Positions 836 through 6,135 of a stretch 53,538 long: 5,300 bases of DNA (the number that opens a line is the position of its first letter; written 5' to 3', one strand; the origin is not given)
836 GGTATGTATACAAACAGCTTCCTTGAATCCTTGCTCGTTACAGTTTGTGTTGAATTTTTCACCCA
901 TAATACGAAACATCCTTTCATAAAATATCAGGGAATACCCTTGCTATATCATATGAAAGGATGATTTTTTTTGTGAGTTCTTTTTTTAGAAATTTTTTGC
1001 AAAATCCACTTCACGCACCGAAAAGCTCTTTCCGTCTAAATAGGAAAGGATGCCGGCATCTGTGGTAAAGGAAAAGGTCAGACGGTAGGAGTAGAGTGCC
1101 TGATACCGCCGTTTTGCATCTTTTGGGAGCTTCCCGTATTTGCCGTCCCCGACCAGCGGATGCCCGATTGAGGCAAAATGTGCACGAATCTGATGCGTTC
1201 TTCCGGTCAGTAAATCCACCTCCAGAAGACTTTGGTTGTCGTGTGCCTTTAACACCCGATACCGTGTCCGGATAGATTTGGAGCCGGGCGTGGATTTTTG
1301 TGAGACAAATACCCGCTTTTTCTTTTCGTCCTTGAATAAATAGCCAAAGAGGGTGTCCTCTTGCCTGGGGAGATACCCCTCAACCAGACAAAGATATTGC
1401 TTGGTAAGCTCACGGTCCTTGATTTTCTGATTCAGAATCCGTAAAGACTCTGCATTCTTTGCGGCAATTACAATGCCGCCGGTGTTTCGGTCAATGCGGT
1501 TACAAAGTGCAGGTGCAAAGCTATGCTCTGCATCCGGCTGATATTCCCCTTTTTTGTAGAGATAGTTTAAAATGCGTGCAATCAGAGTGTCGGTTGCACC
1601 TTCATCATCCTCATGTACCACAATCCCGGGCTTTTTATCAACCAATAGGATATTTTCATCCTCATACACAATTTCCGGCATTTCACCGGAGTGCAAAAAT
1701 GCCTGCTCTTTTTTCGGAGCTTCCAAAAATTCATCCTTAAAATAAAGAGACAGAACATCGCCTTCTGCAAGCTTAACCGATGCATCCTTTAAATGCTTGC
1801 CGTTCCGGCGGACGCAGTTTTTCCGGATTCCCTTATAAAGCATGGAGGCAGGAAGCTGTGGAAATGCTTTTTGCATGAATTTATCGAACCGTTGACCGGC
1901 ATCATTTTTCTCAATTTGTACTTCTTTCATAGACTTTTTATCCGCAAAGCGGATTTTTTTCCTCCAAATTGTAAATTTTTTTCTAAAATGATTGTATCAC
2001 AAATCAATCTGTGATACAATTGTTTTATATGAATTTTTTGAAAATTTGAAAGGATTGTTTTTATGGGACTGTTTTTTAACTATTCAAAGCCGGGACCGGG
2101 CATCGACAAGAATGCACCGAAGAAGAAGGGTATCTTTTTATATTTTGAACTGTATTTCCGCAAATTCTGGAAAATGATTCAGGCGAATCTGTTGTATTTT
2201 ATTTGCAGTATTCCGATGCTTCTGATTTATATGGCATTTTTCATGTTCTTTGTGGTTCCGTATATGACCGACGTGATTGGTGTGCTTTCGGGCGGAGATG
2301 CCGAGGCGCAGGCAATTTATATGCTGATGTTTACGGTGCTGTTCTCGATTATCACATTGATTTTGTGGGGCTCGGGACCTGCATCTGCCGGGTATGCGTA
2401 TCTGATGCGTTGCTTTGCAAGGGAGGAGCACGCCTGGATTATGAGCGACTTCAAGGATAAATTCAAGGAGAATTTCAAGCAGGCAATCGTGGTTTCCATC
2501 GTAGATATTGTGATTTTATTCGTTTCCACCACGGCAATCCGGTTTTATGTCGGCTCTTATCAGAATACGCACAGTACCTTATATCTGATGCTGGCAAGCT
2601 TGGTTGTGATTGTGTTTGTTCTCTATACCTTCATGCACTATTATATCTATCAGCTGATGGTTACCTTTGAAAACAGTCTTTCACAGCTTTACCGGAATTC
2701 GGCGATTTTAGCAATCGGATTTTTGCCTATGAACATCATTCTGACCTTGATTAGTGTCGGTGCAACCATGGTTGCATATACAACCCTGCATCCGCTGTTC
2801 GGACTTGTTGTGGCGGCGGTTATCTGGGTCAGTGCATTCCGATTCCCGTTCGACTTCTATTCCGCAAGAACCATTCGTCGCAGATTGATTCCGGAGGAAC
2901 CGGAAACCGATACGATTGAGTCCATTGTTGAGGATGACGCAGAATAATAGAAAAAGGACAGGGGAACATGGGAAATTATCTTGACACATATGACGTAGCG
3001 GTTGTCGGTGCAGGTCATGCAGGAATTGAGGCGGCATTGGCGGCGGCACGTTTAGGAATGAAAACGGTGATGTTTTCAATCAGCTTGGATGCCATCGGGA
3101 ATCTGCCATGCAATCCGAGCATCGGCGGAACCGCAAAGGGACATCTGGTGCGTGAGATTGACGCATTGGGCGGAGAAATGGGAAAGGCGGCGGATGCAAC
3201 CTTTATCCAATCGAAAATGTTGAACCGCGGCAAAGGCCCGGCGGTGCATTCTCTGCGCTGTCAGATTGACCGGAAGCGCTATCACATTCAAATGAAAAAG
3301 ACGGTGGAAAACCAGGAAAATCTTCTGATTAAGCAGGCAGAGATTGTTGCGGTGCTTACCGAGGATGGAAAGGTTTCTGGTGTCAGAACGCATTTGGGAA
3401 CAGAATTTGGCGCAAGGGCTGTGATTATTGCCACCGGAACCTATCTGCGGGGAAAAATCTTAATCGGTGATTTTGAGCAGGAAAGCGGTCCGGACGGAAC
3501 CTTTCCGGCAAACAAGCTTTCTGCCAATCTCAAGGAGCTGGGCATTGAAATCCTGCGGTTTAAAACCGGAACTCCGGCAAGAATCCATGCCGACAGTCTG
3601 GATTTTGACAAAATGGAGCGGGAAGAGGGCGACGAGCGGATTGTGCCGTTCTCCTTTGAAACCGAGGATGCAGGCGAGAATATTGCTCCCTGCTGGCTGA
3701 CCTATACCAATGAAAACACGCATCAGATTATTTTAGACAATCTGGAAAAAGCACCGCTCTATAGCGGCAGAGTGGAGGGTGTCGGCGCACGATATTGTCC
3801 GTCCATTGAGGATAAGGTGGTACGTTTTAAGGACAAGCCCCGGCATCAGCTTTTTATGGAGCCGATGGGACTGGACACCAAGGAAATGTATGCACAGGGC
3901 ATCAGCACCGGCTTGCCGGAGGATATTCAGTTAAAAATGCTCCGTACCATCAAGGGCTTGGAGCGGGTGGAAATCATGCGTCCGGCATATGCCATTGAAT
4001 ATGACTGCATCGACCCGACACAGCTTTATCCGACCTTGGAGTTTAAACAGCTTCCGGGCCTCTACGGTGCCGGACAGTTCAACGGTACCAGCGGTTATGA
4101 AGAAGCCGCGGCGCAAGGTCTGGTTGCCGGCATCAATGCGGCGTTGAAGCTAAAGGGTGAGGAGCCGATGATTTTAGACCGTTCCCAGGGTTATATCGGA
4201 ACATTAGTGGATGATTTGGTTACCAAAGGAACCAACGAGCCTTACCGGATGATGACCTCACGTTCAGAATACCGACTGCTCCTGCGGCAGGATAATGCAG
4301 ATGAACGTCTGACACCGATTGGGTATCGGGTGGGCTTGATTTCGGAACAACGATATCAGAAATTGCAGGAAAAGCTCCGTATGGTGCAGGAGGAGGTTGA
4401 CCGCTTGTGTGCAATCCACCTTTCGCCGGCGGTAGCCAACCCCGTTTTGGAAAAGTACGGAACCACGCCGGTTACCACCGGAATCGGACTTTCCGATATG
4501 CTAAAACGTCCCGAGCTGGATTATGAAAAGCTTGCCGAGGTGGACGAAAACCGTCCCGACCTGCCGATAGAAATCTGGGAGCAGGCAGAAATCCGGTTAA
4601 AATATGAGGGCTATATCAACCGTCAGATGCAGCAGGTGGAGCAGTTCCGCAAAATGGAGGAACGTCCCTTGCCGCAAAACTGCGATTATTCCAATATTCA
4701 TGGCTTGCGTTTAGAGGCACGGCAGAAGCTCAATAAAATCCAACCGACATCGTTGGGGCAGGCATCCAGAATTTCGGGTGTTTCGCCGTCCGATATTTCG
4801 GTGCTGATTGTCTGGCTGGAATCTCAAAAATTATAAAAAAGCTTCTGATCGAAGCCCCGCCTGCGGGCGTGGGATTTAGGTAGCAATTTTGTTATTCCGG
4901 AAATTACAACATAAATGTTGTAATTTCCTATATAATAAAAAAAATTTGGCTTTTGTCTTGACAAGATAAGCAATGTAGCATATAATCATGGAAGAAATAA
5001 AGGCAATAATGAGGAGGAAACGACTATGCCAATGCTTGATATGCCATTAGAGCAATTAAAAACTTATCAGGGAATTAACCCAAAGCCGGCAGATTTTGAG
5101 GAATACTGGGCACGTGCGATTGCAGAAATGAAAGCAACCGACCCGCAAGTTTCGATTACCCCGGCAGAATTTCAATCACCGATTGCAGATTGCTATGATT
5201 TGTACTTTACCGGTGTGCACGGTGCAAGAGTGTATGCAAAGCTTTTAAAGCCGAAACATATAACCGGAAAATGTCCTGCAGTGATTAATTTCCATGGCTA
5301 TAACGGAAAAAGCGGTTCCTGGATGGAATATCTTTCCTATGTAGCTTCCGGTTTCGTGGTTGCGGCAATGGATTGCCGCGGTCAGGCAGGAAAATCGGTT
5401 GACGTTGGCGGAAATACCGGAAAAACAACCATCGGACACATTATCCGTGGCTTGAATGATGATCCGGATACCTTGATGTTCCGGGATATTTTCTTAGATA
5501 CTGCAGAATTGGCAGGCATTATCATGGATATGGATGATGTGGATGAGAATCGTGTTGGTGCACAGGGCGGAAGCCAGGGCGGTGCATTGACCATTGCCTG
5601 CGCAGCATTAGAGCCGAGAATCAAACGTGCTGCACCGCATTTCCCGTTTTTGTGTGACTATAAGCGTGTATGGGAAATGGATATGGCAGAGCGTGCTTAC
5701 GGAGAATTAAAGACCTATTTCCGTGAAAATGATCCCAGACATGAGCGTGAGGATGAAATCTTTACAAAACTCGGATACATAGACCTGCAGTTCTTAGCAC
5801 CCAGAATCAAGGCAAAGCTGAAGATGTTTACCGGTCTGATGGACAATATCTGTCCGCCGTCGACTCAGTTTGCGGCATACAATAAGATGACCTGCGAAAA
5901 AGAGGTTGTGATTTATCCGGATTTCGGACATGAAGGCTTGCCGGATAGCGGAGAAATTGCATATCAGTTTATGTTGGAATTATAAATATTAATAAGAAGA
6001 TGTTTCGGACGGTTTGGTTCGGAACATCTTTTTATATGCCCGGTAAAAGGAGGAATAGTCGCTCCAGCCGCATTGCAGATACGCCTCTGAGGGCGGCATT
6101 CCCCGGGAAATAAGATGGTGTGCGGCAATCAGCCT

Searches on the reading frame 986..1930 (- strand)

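Call 28: search_protein_families(library=pfam, proteins=[window:986-1930:-])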
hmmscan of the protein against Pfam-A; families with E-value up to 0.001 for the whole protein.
window:986-1930:- (314 aa): 2 families
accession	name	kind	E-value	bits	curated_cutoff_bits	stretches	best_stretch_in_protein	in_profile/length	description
PF00849.27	PseudoU_synth_2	-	3.2e-31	109.1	26.8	1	93-254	1-152/152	RNA pseudouridylate synthase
PF01479.30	S4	-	2.2e-05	24.5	22.8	1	13-60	1-48/48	S4 domain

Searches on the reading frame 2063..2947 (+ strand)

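Call 28: search_protein_families(library=pfam, proteins=[window:2063-2947:+])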
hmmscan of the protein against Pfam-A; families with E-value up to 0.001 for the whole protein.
window:2063-2947:+ (294 aa): 1 family
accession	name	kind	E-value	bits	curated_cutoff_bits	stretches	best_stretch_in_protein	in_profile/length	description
PF04854.19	DUF624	-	3.6e-09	37.1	24.2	1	89-154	6-72/77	Protein of unknown function, DUF624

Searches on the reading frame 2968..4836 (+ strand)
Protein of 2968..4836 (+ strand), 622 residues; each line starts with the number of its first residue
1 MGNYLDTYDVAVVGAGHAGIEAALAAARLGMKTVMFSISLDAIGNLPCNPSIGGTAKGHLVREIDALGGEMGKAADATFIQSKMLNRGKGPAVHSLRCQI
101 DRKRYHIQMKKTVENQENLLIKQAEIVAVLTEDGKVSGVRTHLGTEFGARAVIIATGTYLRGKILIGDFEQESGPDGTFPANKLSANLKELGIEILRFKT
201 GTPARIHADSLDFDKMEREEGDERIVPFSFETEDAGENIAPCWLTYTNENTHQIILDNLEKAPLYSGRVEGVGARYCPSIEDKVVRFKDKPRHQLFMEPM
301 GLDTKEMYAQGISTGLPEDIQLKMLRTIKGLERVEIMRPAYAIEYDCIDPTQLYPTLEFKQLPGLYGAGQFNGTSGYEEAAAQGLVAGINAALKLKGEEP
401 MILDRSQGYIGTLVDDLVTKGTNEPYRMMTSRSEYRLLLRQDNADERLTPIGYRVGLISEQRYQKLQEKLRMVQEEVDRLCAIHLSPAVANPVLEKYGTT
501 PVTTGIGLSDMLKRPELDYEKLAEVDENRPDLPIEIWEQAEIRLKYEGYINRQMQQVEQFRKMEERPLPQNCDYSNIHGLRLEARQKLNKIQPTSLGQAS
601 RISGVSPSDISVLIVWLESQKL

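Call 28: search_protein_families(library=pfam, proteins=[window:2968-4836:+])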
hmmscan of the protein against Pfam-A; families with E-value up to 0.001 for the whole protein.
window:2968-4836:+ (622 aa): 7 families
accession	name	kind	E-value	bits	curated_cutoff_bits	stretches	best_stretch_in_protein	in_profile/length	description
PF01134.28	GIDA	-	2.9e-164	547.2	22.1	1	9-399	1-391/391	Glucose inhibited division protein A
PF13932.14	SAM_GIDA_C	-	1.4e-26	92.5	27.1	1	558-614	1-57/57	tRNA modifying enzyme MnmG/GidA C-terminal helical bundle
PF21680.2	GIDA_C_1st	-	1.8e-23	83.5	24.7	1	460-554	1-96/96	tRNA modifying enzyme MnmG/GidA C-terminal helical domain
PF07992.20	Pyr_redox_2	-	4.5e-09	36.6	26.1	1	8-158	1-109/291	Pyridine nucleotide-disulphide oxidoreductase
PF12831.13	FAD_oxidored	-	4.9e-08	33.1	27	1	9-157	1-145/416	FAD dependent oxidoreductase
PF01266.30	DAO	-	4.9e-07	30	27.9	0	94-164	139-209/353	FAD dependent oxidoreductase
PF13738.12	Pyr_redox_3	-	3.3e-06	27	30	0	84-161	62-137/305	Pyridine nucleotide-disulphide oxidoreductase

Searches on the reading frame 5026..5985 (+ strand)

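Call 28: search_protein_families(library=pfam, proteins=[window:5026-5985:+])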
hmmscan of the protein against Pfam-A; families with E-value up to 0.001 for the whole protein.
window:5026-5985:+ (319 aa): 5 families
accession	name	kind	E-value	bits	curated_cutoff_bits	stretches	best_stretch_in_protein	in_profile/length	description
PF05448.18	AXE1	-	5.8e-129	429.9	21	1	1-315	1-317/321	Acetyl xylan esterase (AXE1)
PF00326.27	Peptidase_S9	-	1.1e-08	35.2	22.6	1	157-305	46-190/213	Prolyl oligopeptidase family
PF12146.15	Hydrolase_4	-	8.9e-08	32.1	27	0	253-305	182-235/239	Serine aminopeptidase, S33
PF02129.25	Peptidase_S15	-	2.1e-05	24.8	23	1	66-208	2-129/262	X-Pro dipeptidyl-peptidase (S15 family)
PF00561.26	Abhydrolase_1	-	4.7e-05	23.6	25.8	0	84-197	1-91/245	alpha/beta hydrolase fold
